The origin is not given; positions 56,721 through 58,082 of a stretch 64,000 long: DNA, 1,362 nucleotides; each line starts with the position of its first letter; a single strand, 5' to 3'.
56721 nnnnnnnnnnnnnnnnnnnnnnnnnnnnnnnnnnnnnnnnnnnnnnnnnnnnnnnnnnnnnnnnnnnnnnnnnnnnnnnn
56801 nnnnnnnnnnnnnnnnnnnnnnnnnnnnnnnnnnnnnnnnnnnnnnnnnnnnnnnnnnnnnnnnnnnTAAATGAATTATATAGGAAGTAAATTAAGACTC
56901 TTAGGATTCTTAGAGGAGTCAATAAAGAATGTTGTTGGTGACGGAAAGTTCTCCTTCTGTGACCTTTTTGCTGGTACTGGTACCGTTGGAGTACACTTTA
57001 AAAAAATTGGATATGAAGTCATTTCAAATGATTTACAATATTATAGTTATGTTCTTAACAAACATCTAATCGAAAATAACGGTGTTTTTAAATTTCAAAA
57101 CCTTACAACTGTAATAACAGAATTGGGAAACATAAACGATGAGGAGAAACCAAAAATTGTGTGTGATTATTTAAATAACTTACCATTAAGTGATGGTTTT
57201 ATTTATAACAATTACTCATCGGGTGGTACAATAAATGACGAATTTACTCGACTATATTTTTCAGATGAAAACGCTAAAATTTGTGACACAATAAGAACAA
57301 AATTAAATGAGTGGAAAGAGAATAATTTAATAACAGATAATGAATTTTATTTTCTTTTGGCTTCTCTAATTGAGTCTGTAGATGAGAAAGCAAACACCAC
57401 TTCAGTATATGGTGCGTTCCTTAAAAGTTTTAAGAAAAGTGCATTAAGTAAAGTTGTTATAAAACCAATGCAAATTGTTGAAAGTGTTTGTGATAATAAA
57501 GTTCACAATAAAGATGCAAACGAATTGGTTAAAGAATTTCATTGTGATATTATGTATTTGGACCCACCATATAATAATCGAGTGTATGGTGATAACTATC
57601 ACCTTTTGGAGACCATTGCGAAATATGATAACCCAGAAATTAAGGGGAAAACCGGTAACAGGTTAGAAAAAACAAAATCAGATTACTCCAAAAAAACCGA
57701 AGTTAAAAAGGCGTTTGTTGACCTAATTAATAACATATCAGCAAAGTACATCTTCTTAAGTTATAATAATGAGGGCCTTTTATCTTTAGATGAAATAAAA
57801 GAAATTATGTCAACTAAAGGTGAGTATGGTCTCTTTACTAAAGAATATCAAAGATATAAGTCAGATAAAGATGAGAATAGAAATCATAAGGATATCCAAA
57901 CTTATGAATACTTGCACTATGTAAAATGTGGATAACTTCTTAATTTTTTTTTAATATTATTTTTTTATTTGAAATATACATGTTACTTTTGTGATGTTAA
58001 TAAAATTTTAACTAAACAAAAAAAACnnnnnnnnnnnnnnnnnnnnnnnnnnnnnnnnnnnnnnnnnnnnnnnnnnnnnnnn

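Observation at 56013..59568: Dam-like MTase flanked by an unknown gene and a MORC-like GHKL ATPase, a possible R-M or defence-like cassette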

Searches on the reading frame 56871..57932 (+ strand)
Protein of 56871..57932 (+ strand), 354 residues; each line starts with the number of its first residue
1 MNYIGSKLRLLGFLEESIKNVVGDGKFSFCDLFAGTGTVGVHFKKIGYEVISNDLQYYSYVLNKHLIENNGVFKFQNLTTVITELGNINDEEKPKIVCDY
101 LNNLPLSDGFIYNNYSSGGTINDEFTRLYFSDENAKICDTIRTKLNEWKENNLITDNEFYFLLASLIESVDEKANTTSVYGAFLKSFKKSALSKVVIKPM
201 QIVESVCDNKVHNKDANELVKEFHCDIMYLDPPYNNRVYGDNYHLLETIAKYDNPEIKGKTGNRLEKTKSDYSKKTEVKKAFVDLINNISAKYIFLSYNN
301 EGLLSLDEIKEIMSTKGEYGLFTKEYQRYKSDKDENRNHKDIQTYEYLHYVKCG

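Call 3: search_protein_families(library=pfam, proteins=[window:56871-57932:+], max_evalue=0.1)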
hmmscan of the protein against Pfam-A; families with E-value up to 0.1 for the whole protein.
window:56871-57932:+ (354 aa): 2 families
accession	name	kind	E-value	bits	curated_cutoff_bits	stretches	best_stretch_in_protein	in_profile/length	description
PF02086.21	MethyltransfD12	-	6.2e-42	144.5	22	1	3-311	1-252/253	D12 class N6 adenine-specific DNA methyltransferase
PF03602.21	Cons_hypoth95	-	0.0015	18.7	24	0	216-247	104-137/182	Conserved hypothetical protein 95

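Call 4: search_protein_families(library=padloc, proteins=[window:56871-57932:+], max_evalue=0.1)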
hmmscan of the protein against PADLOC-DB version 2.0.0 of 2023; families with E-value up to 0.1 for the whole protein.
window:56871-57932:+ (354 aa): 15 families
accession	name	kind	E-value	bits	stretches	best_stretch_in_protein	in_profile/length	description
PDLC03257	MTase_II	-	1.4e-105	351.4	1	1-352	13-340/343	Type II methyltransferase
PDLC03287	MTase_II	-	9.1e-93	310.2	1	1-352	1-337/646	Type II methyltransferase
PDLC03298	MTase_II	-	1.9e-53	179.8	1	2-330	3-306/362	Type II methyltransferase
PDLC03720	oMTase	-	1.3e-48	164.3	1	2-351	5-324/326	orphan methyltransferase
PDLC03373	MTase_II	-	2.1e-45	153.6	1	2-342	10-331/339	Type II methyltransferase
PDLC03345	MTase_II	-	3.9e-44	148.9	1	2-350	24-392/581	Type II methyltransferase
PDLC03292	MTase_II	-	4.6e-33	112.4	1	2-340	82-399/722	Type II methyltransferase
PDLC03342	MTase_II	-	1.3e-22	78.4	1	2-318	26-341/383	Type II methyltransferase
PDLC03372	MTase_II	-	7.8e-20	69.8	1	123-342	30-251/259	Type II methyltransferase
PDLC03261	MTase_II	-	5.5e-18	62.6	2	113-346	392-639/643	Type II methyltransferase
PDLC03385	MTase_II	-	8.2e-13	46.4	2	208-342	201-329/336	Type II methyltransferase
PDLC03300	MTase_II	-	0.0031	14.6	0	24-80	234-289/302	Type II methyltransferase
PDLC03270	MTase_II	-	0.0035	14.4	1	30-144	4-107/309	Type II methyltransferase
PDLC00660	HmaB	-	0.0045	12.9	1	28-73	141-186/967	DNA-adenine methylase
PDLC00661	HmaB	-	0.0057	12.5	0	28-70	140-182/973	DNA-adenine methylase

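Call 5: search_protein_families(library=phrogs, proteins=[window:56871-57932:+], max_evalue=0.01)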
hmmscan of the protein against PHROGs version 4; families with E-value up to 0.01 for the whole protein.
window:56871-57932:+ (354 aa): 3 families
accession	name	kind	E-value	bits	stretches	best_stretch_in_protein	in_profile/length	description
phrog_27806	-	other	2.8e-61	208.8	1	1-340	51-370/798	DNA methyltransferase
phrog_56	-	other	2.5e-10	41.3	1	116-345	400-640/647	DNA methyltransferase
phrog_1996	-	other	0.0059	17.5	1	204-244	32-74/150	DNA methyltransferase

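Call 6: search_protein_families(library=ncbifam, proteins=[window:56871-57932:+], max_evalue=0.1)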
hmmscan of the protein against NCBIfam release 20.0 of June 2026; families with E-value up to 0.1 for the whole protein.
window:56871-57932:+ (354 aa): 2 families
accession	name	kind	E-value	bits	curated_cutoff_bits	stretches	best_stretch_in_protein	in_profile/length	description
TIGR00095.1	TIGR00095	equivalog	0.00037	20.2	117.5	1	196-248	91-148/194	16S rRNA (guanine(966)-N(2))-methyltransferase RsmD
TIGR04567.1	RNAP_delt_lowGC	equivalog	0.049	13.8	42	0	64-112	11-59/83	DNA-directed RNA polymerase subunit delta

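Call 14: search_solved_structures(query=window:56871-57932:+, max_evalue=0.001)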
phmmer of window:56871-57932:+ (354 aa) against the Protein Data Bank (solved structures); distinct sequences matched with E-value up to 0.001: 0.

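Call 40: find_homologous_proteins(query=window:56871-57932:+, max_evalue=1e-10)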
Query window:56871-57932:+ (354 aa): 7992 proteins with E <= 1e-10 among 8000 candidates; the best 120 are listed.
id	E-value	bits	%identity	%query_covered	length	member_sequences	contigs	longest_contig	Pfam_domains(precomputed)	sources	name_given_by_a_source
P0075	3.6e-229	778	98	100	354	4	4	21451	PF02086.22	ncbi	-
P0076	5.0e-190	649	83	100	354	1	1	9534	PF02086.22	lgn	-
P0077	2.3e-173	595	73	100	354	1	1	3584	PF02086.22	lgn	-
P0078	2.9e-171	588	73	100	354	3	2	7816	PF02086.22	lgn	-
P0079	9.1e-170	583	73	100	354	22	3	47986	PF02086.22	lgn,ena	-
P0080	1.4e-169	582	75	100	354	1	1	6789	PF02086.22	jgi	jgi:adenine-specific DNA-methyltransferase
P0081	4.0e-169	581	72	100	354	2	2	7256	PF02086.22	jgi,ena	jgi:adenine-specific DNA-methyltransferase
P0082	2.0e-168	578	73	100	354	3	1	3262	PF02086.22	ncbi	-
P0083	3.5e-167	574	72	100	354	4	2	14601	PF02086.22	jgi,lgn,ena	jgi:adenine-specific DNA-methyltransferase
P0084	1.3e-162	559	71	100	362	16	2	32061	PF02086.22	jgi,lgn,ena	jgi:adenine-specific DNA-methyltransferase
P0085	1.9e-159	549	70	100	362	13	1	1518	PF02086.22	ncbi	-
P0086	1.4e-156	539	69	100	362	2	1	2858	PF02086.22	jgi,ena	-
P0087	2.1e-155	536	69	100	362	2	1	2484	PF02086.22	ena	-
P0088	1.0e-154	533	68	100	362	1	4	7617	PF02086.22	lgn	-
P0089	3.8e-154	531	70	100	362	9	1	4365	PF02086.22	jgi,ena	-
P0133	4.7e-127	442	60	99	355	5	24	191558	PF02086.22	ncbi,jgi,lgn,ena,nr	ncbi:MAG: modification methylase [Candidatus Jacksonbacteria bacterium RIFOXYC2_FULL_44_29]|nr:MAG: 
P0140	8.5e-127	441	59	100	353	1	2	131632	PF03602.22,PF02086.22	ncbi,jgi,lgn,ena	ncbi:MAG: DNA adenine methylase [Clostridia bacterium]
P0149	3.4e-126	439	60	99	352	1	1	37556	PF02086.22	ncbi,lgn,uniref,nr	ncbi:DNA adenine methylase [Brachyspira sp.]|uniref:DNA adenine methylase n=1 Tax=Brachyspira sp. Ta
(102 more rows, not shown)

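Call 41: find_encoding_contigs(protein=P0149, flank=4000, max_places=2)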
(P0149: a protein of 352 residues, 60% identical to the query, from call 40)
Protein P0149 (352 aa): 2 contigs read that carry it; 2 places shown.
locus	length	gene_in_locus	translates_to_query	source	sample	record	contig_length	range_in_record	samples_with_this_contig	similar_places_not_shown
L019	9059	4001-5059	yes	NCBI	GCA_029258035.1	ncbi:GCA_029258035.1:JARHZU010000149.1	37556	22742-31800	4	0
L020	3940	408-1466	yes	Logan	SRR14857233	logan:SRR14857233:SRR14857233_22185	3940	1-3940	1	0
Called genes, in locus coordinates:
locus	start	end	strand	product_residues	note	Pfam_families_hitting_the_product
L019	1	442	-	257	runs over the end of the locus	PF00005:ABC_tran, PF13304:AAA_21 (weak), PF02463:SMC_N (weak)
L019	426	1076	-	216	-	PF00528:BPD_transp_1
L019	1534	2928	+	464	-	PF13569:DUF4132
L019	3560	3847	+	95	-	-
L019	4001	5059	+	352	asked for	PF02086:MethyltransfD12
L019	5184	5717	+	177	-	PF10112:Halogen_Hydrol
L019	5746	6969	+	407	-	PF05816:TelA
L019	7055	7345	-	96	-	PF00905:Transpeptidase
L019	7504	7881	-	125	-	PF00905:Transpeptidase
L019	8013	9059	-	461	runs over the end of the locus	PF00209:SNF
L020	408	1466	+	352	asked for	PF02086:MethyltransfD12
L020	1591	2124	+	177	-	PF10112:Halogen_Hydrol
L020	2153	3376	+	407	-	PF05816:TelA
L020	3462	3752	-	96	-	PF00905:Transpeptidase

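Call 42: find_encoding_contigs(protein=P0133, flank=4000, max_places=3)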
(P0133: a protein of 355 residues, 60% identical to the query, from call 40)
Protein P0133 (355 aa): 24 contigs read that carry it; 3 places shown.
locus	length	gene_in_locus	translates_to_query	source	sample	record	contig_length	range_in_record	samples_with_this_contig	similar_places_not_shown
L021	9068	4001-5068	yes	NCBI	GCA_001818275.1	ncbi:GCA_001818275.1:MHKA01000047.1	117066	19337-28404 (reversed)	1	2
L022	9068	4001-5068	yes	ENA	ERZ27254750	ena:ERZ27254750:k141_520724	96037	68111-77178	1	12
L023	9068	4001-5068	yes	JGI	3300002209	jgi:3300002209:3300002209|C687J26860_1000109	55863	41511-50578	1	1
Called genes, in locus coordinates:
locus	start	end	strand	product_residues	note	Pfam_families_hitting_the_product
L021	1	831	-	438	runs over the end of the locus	PF07969:Amidohydro_3 (faint), PF01979:Amidohydro_1, PF12890:DHOase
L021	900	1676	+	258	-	PF00970:FAD_binding_6 (weak), PF00175:NAD_binding_1 (weak), PF10418:DHODB_Fe-S_bind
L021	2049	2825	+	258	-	PF01555:N6_N4_Mtase, PF02086:MethyltransfD12 (weak), PF01555:N6_N4_Mtase (weak)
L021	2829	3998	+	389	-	-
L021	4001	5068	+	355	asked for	PF02086:MethyltransfD12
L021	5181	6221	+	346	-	PF04041:Glyco_hydro_130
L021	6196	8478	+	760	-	PF13439:Glyco_transf_4, PF00534:Glycos_transf_1, PF13692:Glyco_trans_1_4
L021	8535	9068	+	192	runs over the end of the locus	PF04542:Sigma70_r2, PF08281:Sigma70_r4_2, PF04545:Sigma70_r4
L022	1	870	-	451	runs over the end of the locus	PF07969:Amidohydro_3 (faint), PF12890:DHOase, PF01979:Amidohydro_1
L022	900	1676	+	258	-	PF00970:FAD_binding_6 (weak), PF00175:NAD_binding_1 (weak), PF10418:DHODB_Fe-S_bind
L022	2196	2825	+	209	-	PF01555:N6_N4_Mtase, PF02086:MethyltransfD12 (weak), PF01555:N6_N4_Mtase (weak)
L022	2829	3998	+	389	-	-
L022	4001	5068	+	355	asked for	PF02086:MethyltransfD12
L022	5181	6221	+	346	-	PF04041:Glyco_hydro_130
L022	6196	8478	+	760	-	PF13439:Glyco_transf_4, PF00534:Glycos_transf_1, PF13692:Glyco_trans_1_4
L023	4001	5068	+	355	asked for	PF02086:MethyltransfD12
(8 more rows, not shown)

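Call 43: find_encoding_contigs(protein=P0140, flank=4000, max_places=2)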
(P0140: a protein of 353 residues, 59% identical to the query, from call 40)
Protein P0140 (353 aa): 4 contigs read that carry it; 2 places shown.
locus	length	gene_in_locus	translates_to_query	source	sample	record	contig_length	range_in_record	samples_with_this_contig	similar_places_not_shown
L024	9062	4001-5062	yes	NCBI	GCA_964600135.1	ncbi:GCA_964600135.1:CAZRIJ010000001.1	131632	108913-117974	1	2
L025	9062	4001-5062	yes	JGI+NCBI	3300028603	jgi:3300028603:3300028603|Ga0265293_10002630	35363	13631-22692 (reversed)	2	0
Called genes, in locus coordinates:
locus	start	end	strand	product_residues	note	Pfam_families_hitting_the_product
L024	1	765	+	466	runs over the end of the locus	PF01938:TRAM, PF05958:tRNA_U5-meth_tr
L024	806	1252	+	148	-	PF13527:Acetyltransf_9 (weak), PF00583:Acetyltransf_1, PF13673:Acetyltransf_10, PF13508:Acetyltransf_7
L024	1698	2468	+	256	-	PF02900:LigB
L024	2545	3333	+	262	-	PF01555:N6_N4_Mtase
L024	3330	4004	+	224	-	PF05315:ICEA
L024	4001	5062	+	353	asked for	PF02086:MethyltransfD12, PF03602:Cons_hypoth95 (faint)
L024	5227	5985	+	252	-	PF00106:adh_short, PF08659:KR, PF13561:adh_short_C2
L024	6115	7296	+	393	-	PF07690:MFS_1, PF13347:MFS_2, PF07690:MFS_1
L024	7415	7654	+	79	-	PF08984:DUF1858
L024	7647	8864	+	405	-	PF04282:DUF438, PF01814:Hemerythrin, PF13596:PAS_10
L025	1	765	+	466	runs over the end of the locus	PF01938:TRAM, PF05958:tRNA_U5-meth_tr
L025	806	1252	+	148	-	PF13527:Acetyltransf_9 (weak), PF00583:Acetyltransf_1, PF13673:Acetyltransf_10, PF13508:Acetyltransf_7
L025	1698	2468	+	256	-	PF02900:LigB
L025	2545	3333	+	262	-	PF01555:N6_N4_Mtase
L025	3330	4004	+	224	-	PF05315:ICEA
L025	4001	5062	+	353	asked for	PF02086:MethyltransfD12, PF03602:Cons_hypoth95 (faint)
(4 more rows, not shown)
